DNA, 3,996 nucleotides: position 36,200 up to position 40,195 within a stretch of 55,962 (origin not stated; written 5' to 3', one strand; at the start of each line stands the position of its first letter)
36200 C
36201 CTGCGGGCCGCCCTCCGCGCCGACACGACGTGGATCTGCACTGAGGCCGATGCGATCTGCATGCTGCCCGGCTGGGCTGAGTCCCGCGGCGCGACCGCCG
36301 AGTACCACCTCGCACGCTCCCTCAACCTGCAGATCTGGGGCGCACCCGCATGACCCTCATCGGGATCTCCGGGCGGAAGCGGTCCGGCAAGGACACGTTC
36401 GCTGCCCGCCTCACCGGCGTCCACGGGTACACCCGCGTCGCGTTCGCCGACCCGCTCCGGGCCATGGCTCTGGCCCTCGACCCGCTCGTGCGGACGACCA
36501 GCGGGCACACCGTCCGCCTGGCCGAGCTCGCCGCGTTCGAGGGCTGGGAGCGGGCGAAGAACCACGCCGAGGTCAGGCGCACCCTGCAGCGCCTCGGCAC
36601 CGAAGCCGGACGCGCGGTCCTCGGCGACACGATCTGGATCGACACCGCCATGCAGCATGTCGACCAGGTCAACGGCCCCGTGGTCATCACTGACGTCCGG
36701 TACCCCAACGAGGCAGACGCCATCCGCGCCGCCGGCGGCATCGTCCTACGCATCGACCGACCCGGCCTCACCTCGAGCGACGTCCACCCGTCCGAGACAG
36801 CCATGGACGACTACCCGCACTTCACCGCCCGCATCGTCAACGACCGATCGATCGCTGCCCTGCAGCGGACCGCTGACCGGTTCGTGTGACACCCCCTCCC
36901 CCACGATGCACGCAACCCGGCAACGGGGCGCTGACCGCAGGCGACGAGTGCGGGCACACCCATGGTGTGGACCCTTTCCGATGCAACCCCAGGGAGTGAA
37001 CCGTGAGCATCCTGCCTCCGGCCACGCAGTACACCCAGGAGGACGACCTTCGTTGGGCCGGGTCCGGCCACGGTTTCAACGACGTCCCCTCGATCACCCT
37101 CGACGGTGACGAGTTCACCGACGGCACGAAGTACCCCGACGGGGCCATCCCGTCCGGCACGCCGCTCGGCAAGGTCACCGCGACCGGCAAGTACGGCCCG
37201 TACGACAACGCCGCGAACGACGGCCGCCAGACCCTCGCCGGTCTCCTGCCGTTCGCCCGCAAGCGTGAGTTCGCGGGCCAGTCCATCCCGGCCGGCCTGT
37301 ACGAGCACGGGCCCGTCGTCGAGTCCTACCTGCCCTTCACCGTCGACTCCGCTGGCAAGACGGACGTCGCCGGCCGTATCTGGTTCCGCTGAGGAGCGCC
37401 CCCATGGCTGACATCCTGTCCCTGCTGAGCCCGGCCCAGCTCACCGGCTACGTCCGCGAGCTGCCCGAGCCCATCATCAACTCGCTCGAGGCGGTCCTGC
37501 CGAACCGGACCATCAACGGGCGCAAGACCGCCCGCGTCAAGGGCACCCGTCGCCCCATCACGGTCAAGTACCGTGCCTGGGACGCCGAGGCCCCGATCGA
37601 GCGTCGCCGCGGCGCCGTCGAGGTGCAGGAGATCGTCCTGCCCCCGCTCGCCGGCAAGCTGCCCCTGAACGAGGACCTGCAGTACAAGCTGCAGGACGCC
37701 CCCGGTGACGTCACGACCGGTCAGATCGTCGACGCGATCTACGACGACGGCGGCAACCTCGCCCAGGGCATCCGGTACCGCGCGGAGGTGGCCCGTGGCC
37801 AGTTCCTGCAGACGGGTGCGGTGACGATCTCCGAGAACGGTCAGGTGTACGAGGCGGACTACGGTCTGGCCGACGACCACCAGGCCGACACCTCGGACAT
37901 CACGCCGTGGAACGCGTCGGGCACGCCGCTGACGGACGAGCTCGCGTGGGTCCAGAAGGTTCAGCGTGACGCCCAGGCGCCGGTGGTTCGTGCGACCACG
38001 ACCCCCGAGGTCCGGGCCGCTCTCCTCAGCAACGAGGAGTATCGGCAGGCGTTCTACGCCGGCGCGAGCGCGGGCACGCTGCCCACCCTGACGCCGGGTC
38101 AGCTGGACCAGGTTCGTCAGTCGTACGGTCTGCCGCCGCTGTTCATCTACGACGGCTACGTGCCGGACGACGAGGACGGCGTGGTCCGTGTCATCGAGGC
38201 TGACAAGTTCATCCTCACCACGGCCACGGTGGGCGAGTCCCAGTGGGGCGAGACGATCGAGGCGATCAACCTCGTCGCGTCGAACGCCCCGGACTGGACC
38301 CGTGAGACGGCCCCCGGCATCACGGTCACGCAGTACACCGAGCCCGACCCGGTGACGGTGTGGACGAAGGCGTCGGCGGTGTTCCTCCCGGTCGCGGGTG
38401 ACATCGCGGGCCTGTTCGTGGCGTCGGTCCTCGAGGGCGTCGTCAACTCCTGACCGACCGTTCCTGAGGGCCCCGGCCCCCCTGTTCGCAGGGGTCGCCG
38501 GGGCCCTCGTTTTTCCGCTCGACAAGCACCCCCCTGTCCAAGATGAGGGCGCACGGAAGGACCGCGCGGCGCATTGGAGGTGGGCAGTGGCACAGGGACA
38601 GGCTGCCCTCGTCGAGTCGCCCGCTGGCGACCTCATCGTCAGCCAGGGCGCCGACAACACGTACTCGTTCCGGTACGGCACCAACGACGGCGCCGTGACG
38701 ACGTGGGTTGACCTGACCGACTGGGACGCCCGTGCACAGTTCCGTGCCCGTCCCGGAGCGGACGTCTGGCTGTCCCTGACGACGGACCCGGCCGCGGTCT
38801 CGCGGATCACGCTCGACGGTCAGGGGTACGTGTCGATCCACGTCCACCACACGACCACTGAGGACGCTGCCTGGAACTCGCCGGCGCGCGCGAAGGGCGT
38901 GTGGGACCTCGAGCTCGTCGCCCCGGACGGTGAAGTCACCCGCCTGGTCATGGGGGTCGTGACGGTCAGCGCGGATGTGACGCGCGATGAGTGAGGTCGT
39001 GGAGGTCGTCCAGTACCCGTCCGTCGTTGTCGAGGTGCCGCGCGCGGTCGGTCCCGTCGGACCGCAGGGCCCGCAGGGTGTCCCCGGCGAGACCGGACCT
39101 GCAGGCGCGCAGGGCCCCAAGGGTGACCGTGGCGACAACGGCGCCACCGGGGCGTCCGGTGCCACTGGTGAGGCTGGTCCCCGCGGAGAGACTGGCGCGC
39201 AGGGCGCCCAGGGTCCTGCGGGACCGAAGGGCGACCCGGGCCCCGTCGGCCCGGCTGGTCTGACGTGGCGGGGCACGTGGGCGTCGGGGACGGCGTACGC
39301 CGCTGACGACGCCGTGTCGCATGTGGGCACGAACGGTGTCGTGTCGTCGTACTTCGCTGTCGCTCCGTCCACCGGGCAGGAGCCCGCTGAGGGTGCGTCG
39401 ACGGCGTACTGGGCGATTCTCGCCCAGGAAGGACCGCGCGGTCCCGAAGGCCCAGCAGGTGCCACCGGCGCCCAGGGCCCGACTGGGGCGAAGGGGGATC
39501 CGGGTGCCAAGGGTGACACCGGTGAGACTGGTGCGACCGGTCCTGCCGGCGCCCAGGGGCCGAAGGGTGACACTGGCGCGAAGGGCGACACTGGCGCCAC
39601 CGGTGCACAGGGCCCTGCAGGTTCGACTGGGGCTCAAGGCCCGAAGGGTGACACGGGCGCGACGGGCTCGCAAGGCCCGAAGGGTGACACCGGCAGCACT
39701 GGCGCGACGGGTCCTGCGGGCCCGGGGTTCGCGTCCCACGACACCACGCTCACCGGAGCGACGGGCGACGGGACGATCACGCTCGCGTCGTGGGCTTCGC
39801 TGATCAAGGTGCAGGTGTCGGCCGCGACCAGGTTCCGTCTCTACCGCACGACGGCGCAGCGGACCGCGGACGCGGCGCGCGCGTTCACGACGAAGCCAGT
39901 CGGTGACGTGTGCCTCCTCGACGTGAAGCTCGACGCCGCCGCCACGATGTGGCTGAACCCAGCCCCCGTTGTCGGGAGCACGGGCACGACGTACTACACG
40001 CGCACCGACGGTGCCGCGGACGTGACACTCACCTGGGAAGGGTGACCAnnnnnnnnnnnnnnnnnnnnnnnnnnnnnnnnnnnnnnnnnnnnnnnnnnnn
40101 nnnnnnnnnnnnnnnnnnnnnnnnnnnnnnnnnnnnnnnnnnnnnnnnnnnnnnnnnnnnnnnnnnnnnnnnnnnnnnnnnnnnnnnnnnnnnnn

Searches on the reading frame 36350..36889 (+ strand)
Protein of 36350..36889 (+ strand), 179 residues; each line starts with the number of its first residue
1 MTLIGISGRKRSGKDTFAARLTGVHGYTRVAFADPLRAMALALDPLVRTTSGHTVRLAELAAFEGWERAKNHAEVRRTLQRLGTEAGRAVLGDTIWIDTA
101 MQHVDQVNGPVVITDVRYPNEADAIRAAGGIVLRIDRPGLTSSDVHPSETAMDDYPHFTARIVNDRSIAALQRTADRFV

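Call 13: search_protein_families(library=phrogs, proteins=[window:36350-36889:+], max_evalue=0.001)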
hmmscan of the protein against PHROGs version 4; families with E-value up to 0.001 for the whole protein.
window:36350-36889:+ (179 aa): 1 family
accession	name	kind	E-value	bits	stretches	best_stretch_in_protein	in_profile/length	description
phrog_139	-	other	9.3e-47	161.1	1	1-176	83-257/342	deoxynucleoside monophosphate kinase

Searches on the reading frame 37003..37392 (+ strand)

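Call 13: search_protein_families(library=phrogs, proteins=[window:37003-37392:+], max_evalue=0.001)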
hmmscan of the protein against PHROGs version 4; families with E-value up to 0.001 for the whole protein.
window:37003-37392:+ (129 aa): 3 families
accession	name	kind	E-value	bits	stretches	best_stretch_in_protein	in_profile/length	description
phrog_3583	-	head and packaging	2e-37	128.9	1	2-127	6-132/155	head decoration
phrog_49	-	head and packaging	2.2e-06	28.6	1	45-82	46-85/147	head decoration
phrog_11771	-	unknown function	0.00065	20.9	1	31-126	31-123/127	-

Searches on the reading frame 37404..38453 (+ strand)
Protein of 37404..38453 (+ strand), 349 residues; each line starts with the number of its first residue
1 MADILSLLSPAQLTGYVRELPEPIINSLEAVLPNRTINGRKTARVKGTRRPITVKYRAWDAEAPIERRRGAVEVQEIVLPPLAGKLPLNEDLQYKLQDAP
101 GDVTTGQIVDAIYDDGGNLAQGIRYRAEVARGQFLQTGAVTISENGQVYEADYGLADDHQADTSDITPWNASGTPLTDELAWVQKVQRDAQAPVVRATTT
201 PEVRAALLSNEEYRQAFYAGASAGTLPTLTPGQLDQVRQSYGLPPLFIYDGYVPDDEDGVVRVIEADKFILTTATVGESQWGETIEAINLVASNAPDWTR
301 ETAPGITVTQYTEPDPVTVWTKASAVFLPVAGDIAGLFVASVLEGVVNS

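Call 13: search_protein_families(library=phrogs, proteins=[window:37404-38453:+], max_evalue=0.001)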
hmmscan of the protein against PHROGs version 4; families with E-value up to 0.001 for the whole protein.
window:37404-38453:+ (349 aa): 1 family
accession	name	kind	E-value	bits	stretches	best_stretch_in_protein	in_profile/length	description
phrog_29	-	head and packaging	8.3e-52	177.8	1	2-344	23-360/439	major head protein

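Call 20: find_related_loci(query=window:37404-38453:+, collection=viral_contigs, flank=10000)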
Query window:37404-38453:+ (349 aa) in viral_contigs; peptide patterns used: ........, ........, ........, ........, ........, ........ (x = any residue, [..] = any of these).
4 stretches matched a pattern; 1 encode a relative of the query (tblastn E <= 1e-3); 1 distinct loci.
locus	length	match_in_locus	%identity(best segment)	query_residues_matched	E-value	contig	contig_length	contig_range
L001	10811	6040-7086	94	1-349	0e+0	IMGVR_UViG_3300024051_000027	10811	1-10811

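Call 22: find_related_loci(query=window:37404-38453:+, collection=genome_contigs, flank=10000)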
Query window:37404-38453:+ (349 aa) in genome_contigs; peptide patterns used: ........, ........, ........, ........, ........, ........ (x = any residue, [..] = any of these).
105 stretches matched a pattern, but none encodes a relative of the query by tblastn (E <= 1e-3).

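Call 23: find_homologous_proteins(query=window:37404-38453:+, max_evalue=1e-20)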
Query window:37404-38453:+ (349 aa): 83 proteins with E <= 1e-20 among 6117 candidates.
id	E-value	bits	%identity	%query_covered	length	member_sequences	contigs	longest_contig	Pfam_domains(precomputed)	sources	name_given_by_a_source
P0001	1.2e-214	730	94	100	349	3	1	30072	PF03864.23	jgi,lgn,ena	-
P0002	6.8e-104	366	54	98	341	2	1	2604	PF03864.23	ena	-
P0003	6.0e-101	356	54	98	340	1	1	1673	PF03864.23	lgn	-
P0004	1.7e-98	348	51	98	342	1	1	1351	PF03864.23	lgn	-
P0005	2.2e-98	348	52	98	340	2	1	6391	PF03864.23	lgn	-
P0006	2.2e-98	348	53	98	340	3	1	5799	PF03864.23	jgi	-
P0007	5.0e-98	347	53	98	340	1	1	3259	PF03864.23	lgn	-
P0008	7.2e-97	343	49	98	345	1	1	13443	PF03864.23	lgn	-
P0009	8.1e-97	343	51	98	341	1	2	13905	PF03864.23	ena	-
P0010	3.4e-96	341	53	98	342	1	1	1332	PF03864.23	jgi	-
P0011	6.1e-96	340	51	98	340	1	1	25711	PF03864.23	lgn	-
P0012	1.5e-95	339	52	97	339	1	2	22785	PF03864.23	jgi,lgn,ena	jgi:hypothetical protein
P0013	1.9e-94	335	50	98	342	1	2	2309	PF03864.23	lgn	-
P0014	2.0e-94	335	50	98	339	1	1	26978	PF03864.23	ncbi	-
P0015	2.8e-94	334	51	98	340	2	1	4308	PF03864.23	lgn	-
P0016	3.1e-94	334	52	98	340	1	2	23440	PF03864.23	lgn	-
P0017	1.7e-93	332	50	98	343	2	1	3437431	PF03864.23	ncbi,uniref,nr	ncbi:major capsid protein [Cellulomonas taurus]|uniref:major capsid protein n=1 Tax=Cellulomonas tau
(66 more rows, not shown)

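Call 24: find_encoding_contigs(protein=P0001, flank=10000, max_places=2)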
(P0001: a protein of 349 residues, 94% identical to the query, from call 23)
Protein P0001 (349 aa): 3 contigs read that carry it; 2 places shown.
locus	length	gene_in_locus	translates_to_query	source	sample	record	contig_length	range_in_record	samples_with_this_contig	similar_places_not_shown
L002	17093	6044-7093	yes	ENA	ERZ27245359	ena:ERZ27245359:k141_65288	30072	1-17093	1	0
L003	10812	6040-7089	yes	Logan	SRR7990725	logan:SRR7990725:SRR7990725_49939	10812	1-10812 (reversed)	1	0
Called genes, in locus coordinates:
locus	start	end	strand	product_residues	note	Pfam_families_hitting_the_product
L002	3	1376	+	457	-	?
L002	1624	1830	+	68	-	-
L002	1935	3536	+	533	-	-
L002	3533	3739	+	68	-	-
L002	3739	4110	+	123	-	-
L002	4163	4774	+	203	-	-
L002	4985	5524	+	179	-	PF21448:DNMK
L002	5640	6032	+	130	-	PF02924:HDPD (weak)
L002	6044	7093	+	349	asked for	PF03864:Phage_cap_E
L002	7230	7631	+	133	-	-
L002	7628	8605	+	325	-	-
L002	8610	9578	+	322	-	-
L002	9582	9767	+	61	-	-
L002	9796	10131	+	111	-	-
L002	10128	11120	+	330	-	PF06152:Phage_min_cap2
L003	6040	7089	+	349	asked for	PF03864:Phage_cap_E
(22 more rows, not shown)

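Call 25: find_encoding_contigs(protein=P0017, flank=10000, max_places=2)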
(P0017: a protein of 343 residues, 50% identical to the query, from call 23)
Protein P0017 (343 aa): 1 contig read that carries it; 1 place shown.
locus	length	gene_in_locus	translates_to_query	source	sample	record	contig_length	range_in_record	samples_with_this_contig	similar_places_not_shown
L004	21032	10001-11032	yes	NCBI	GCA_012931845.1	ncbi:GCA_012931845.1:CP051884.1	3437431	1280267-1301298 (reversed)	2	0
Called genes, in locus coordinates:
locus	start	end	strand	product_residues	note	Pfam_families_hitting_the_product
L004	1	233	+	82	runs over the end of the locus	-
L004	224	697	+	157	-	-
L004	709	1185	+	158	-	-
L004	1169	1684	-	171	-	-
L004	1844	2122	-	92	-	-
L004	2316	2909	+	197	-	-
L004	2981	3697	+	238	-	-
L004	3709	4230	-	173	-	-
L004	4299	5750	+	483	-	PF03237:Terminase_6N, PF17289:Terminase_6C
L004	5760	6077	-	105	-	-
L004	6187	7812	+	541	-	-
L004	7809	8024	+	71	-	-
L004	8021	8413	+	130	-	-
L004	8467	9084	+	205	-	PF06810:Phage_scaffold (weak)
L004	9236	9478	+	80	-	-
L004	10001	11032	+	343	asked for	PF03864:Phage_cap_E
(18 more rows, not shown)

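Call 26: find_encoding_contigs(protein=P0014, flank=10000, max_places=2)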
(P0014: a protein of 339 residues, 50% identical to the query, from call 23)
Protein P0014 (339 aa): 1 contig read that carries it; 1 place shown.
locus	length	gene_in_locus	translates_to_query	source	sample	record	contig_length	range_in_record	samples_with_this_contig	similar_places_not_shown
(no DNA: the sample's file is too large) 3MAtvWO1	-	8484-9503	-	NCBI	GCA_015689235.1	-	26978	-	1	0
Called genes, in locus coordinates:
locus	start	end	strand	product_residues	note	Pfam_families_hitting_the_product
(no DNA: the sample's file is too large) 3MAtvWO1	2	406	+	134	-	?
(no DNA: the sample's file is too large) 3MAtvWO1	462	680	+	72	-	-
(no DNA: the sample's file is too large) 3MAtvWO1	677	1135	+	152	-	PF19730:DUF6221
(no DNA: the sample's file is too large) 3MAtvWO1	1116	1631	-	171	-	-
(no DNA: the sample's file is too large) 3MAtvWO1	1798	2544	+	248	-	-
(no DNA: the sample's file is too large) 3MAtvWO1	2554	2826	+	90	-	-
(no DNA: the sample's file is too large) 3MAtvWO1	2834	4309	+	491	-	PF03237:Terminase_6N, PF17289:Terminase_6C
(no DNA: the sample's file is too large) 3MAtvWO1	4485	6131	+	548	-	-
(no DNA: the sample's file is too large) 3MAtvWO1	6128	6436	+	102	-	-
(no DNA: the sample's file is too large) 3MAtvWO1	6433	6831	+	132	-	-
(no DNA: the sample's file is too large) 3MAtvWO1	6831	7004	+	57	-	-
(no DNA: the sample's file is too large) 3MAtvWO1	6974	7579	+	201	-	PF06810:Phage_scaffold (weak)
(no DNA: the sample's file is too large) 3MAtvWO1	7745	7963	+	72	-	-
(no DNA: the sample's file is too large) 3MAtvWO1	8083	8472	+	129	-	PF02924:HDPD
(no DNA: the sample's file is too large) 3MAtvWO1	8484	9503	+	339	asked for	PF03864:Phage_cap_E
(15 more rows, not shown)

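Call 27: find_encoding_contigs(protein=P0011, flank=10000, max_places=1)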
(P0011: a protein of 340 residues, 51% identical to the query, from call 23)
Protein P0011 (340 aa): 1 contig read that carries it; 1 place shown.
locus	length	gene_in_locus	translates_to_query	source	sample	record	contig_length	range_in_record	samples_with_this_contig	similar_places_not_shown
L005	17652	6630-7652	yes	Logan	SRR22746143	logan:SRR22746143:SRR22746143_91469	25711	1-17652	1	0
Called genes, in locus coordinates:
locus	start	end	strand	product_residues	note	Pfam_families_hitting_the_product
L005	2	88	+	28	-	?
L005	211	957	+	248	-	-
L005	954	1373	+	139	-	-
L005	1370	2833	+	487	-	PF03237:Terminase_6N, PF17289:Terminase_6C (weak)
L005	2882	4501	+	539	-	-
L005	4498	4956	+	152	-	-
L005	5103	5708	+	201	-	PF06810:Phage_scaffold (weak)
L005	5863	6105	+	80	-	-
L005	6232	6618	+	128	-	PF02924:HDPD (weak)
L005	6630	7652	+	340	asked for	PF03864:Phage_cap_E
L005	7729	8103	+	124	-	-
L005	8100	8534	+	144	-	-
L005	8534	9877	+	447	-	-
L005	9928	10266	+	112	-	-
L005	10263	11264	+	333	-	PF06152:Phage_min_cap2 (faint)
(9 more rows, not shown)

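Call 28: find_encoding_contigs(protein=P0016, flank=10000, max_places=1)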
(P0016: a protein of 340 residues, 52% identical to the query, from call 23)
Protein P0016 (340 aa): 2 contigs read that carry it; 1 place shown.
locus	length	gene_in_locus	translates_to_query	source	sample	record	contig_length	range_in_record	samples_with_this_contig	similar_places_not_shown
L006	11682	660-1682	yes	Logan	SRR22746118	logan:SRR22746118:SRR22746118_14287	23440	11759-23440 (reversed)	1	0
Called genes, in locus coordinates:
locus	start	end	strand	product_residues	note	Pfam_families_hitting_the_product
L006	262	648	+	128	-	PF02924:HDPD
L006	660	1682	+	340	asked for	PF03864:Phage_cap_E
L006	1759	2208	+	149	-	-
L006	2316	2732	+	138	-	-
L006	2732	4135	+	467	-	-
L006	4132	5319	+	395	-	PF00246:Peptidase_M14, PF24827:AstE_AspA_cat (weak)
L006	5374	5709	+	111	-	-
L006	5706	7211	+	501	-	PF06152:Phage_min_cap2, PF15644:Gln_amidase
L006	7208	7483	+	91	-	-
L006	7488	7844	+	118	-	-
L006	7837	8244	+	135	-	PF19586:DUF6093 (weak)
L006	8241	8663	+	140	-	-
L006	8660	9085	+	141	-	-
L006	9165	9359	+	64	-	-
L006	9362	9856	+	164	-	PF25595:Phage_TTP_16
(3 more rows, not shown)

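Call 29: find_encoding_contigs(protein=P0012, flank=10000, max_places=1)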
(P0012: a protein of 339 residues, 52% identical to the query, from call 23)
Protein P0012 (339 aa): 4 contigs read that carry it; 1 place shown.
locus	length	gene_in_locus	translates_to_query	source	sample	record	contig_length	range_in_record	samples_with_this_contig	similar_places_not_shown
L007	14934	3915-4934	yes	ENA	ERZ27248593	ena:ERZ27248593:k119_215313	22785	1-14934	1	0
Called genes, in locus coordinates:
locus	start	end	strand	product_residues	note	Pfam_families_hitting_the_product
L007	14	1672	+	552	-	-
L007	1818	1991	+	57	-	-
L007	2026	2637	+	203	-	PF06810:Phage_scaffold (weak)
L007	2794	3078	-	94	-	-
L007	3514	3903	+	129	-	-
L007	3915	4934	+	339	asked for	PF03864:Phage_cap_E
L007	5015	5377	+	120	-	-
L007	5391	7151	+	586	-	-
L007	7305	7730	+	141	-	-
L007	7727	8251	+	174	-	-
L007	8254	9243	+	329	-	-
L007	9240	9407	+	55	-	-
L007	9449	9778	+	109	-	-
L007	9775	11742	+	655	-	PF06152:Phage_min_cap2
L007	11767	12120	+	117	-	-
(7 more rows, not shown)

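Call 34: search_dna_similar(query=window:37404-38453:+, collection=phages, mode=protein, max_rows=25)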
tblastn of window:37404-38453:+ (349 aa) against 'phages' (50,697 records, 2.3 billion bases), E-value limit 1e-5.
Records with a match: 343; places in all: 343; records where one place covers at least 80% of the query: 334.
Best place of each record, by identity: <60% 343.
By first word of the organism name: Streptococcus 94; Gordonia 80; Mycobacterium 43; Arthrobacter 34; Lactobacillus 13; Clostridium 12; Brevibacillus 11; Bacillus 10; Streptomyces 9; Oenococcus 8; and 15 more.
By host as written in the record: Gordonia terrae 3612 66; Streptococcus thermophilus 46; Mycobacterium smegmatis mc2 155 24; - 16; Arthrobacter globiformis NRRL B-2979 SEA 12; Brevibacillus laterosporus 11; Arthrobacter globiformis B-2979 10; Streptococcus thermophilus ST47795 10; and 90 more.
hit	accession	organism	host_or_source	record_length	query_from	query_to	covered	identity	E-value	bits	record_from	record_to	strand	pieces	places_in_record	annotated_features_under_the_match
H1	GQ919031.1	Streptomyces phage ZL12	Streptomyces sp. ZL12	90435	4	344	98%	34.6%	7e-44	167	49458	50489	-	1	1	putative phage protein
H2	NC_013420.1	Streptomyces phage ZL12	Streptomyces sp. ZL12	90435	4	344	98%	34.6%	7e-44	167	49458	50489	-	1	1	hypothetical protein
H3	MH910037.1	Arthrobacter phage Isolde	Arthrobacter globiformis NRRL B-2979 SEA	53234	8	343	96%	33.5%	4e-35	141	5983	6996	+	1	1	9: major capsid protein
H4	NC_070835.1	Arthrobacter phage Isolde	Arthrobacter globiformis NRRL B-2979 SEA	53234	8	343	96%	33.5%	4e-35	141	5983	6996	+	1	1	9: major capsid protein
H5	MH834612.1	Arthrobacter phage Faja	Arthrobacter globiformis NRRL B-2979 SEA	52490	8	345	97%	33.1%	2e-33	136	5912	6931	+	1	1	8: major capsid protein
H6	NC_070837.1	Arthrobacter phage Faja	Arthrobacter globiformis NRRL B-2979 SEA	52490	8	345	97%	33.1%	2e-33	136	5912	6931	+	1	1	8: major head protein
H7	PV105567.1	Arthrobacter phage Tiff81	Arthrobacter globiformis B-2979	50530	8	345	97%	33.1%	1e-32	134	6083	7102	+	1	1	9: major capsid protein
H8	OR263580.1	Streptomyces phage Samy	Streptomyces ambofaciens ATCC 23877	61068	1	343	98%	32.5%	3e-29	124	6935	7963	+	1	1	major head protein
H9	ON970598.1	Arthrobacter phage Sakai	Arthrobacter globiformis NRRL B-2979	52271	8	345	97%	32.7%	2e-33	136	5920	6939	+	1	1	8: major capsid protein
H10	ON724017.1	Arthrobacter phage Gorpy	Arthrobacter globiformis NRRL B-2979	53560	8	345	97%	32.7%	2e-33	136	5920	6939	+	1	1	8: major capsid protein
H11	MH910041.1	Arthrobacter phage Seahorse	Arthrobacter globiformis NRRL B-2979 SEA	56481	8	345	97%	32.6%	5e-32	132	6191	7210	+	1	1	9: major capsid protein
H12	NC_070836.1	Arthrobacter phage Seahorse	Arthrobacter globiformis NRRL B-2979 SEA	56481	8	345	97%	32.6%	5e-32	132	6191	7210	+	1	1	9: major head protein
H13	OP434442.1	Arthrobacter phage RadFad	Arthrobacter globiformis B-2979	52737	8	343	96%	32.8%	2e-32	133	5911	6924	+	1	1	8: major capsid protein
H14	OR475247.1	Arthrobacter phage MidnightRain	Arthrobacter globiformis B-2979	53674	8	343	96%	32.8%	2e-32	133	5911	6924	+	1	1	8: major capsid protein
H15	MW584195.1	Mycobacterium phage prophiGD51-2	Mycobacterium abscessus GD51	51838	7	343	97%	32.1%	3e-27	119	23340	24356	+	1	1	25: major capsid protein | 26: head-to-tail adaptor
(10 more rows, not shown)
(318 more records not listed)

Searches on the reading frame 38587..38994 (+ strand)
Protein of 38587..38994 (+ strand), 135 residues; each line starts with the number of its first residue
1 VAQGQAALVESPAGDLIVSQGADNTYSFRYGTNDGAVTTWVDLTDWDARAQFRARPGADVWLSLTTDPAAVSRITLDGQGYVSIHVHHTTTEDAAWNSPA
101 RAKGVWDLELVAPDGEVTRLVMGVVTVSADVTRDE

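Call 14: search_protein_families(library=phrogs, proteins=[window:38587-38994:+], max_evalue=0.001)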
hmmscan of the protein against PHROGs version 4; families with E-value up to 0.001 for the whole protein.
window:38587-38994:+ (135 aa): 2 families
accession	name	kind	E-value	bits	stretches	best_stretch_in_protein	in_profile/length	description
phrog_1084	-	unknown function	9.8e-20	71.9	1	15-134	9-117/123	unknown function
phrog_3304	-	tail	0.00044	21.1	1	15-132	8-113/177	L-shaped tail fiber protein assembly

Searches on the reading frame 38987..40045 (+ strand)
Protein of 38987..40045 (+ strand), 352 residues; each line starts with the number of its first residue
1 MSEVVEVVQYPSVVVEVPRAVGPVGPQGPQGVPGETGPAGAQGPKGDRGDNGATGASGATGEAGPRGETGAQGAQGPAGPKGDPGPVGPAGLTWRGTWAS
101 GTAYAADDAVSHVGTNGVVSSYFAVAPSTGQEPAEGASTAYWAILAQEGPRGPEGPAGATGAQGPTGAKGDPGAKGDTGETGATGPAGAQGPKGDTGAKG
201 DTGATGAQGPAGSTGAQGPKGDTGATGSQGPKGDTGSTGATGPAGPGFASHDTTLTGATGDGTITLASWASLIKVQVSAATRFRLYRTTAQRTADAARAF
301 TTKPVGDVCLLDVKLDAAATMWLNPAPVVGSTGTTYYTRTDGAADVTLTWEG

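Call 14: search_protein_families(library=phrogs, proteins=[window:38987-40045:+], max_evalue=0.001)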
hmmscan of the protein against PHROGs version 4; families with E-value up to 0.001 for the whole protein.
window:38987-40045:+ (352 aa): 43 families (the best 25 are shown)
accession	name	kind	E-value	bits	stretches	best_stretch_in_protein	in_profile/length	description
phrog_5073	-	tail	2.2e-65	222.7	2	60-292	180-408/519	tail fiber protein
phrog_819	-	tail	1e-42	147.4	2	143-266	475-610/1024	tail protein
phrog_6320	-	tail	6.9e-39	135.2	2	148-248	106-212/745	tail fiber protein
phrog_366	-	tail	4.9e-34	119.6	3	182-290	318-398/474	tail fiber protein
phrog_29268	-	unknown function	6.5e-29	101.6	2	88-272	354-546/653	-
phrog_8745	-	tail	1.4e-28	99.8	2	146-261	1380-1495/1803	tail fiber protein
phrog_1658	-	unknown function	1.3e-22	81.7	3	197-263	46-109/239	-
phrog_18350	-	tail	2.3e-21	77.6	4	129-189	137-197/253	tail fiber protein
phrog_10972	-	tail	2.5e-21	77.5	3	208-260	165-217/343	tail fiber protein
phrog_28263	-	tail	1.5e-18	66.5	2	46-265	498-720/1400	tail fiber protein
phrog_3420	-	unknown function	1.8e-18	66.5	1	20-212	189-381/929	-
phrog_30509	-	tail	7.1e-18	65.6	2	146-217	42-113/254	collagen like minor tail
phrog_1806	-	tail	4.4e-17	63.3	2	147-249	134-234/276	collagen like minor tail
phrog_34255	-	unknown function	1.6e-16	60.3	2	138-253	335-455/1044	-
phrog_38766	-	head and packaging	3.2e-16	59.9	3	211-294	120-204/478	virion structural protein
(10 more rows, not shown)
